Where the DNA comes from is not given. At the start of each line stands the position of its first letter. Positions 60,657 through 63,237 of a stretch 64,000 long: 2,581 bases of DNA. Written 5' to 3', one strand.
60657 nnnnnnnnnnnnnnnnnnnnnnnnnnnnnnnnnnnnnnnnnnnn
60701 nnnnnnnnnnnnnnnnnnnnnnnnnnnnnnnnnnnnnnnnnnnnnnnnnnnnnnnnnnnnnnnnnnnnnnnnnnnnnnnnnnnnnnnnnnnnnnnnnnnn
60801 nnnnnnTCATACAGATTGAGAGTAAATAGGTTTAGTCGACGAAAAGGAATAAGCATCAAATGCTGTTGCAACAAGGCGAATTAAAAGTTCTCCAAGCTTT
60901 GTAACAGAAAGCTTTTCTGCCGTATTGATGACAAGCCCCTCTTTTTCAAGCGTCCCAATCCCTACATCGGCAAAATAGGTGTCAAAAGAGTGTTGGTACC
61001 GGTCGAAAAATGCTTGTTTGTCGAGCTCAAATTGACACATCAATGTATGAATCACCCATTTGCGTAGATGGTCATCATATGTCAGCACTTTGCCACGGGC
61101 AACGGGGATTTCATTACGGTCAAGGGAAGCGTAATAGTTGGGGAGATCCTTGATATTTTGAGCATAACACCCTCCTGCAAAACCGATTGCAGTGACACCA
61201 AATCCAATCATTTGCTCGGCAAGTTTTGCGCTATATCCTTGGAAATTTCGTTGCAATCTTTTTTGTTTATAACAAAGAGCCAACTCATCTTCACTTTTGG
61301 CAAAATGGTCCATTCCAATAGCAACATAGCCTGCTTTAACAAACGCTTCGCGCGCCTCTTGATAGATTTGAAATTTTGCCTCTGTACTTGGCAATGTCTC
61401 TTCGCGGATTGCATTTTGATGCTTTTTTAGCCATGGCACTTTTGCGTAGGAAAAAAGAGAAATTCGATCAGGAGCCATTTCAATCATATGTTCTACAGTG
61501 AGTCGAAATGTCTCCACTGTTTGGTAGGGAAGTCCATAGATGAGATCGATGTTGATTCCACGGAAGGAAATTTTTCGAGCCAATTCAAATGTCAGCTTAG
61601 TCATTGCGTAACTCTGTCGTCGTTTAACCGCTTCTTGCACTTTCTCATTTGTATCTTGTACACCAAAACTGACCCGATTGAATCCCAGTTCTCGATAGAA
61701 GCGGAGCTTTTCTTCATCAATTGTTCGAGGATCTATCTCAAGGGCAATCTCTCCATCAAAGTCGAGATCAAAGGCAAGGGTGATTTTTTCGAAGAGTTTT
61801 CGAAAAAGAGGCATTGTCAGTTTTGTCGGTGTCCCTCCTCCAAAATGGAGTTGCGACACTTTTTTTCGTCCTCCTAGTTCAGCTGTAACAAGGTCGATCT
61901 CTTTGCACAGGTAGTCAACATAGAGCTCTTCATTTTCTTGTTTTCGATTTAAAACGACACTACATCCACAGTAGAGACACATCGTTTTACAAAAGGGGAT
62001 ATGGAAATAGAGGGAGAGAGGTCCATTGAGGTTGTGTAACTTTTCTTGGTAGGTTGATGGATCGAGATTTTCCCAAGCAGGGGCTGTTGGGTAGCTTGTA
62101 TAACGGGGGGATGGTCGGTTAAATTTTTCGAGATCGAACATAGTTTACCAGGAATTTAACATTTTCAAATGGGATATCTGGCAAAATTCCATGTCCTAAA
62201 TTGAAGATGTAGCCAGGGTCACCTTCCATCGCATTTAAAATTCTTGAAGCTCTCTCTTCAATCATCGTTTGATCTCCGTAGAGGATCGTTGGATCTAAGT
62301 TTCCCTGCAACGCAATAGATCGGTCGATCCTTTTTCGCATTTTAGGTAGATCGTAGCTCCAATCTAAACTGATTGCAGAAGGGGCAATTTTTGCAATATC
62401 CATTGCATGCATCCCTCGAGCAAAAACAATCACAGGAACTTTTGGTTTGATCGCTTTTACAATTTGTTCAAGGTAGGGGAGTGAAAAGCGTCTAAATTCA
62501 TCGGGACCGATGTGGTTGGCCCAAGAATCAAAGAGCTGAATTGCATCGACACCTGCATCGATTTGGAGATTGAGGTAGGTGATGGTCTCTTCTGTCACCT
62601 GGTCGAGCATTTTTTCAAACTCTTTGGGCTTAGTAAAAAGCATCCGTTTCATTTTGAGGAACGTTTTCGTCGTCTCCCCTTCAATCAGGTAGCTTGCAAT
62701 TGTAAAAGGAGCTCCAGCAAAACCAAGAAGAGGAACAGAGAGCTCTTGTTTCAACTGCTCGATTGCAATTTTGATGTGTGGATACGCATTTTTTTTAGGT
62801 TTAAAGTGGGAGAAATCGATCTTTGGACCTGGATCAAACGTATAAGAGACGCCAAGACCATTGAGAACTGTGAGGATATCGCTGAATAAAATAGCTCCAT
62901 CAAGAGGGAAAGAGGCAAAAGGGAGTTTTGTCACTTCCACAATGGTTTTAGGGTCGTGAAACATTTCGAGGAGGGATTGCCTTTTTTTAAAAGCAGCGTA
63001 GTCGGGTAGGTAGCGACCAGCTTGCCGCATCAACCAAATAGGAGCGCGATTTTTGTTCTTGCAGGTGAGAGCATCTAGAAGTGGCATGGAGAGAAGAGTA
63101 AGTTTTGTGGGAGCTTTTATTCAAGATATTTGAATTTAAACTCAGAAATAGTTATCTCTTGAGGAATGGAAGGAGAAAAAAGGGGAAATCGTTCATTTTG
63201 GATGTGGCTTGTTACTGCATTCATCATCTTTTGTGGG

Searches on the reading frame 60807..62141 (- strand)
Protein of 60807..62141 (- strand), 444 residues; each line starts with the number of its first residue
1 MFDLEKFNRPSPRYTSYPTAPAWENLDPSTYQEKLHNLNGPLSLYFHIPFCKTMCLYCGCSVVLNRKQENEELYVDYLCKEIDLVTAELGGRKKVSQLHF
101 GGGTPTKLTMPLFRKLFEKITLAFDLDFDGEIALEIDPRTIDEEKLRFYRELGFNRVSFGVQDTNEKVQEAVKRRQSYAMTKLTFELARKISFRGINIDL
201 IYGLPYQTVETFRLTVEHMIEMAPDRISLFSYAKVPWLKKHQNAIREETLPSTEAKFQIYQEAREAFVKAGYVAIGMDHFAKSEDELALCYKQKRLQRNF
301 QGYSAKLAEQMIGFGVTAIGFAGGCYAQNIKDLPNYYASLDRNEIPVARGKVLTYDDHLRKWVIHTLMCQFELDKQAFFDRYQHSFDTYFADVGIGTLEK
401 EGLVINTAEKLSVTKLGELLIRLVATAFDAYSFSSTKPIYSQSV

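Call 24: search_protein_families(library=pfam, proteins=[window:60807-62141:-], max_evalue=0.001)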
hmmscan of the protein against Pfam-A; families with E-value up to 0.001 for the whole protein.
window:60807-62141:- (444 aa): 2 families
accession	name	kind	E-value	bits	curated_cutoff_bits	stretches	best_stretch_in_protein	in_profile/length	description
PF04055.27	Radical_SAM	-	1.1e-22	81.5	29.5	1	46-217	2-164/166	Radical SAM superfamily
PF06969.22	HemN_C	-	6.7e-08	32.9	24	1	353-418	1-65/67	HemN C-terminal domain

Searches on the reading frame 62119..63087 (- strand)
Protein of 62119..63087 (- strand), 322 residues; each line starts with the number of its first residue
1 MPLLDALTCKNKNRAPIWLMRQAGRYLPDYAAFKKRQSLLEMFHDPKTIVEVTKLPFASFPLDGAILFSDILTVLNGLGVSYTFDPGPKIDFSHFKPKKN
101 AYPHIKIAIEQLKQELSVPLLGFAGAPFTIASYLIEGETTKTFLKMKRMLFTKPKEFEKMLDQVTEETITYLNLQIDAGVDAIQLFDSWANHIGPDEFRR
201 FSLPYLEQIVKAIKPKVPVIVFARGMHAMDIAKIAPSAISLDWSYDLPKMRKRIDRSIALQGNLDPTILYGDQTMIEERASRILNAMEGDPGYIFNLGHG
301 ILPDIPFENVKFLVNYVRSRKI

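Call 24: search_protein_families(library=pfam, proteins=[window:62119-63087:-], max_evalue=0.001)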
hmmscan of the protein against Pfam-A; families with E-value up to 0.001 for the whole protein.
window:62119-63087:- (322 aa): 1 family
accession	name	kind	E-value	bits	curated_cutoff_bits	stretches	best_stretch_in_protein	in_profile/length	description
PF01208.23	URO-D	-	4.4e-101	338.8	23.9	1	3-319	6-345/346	Uroporphyrinogen decarboxylase (URO-D)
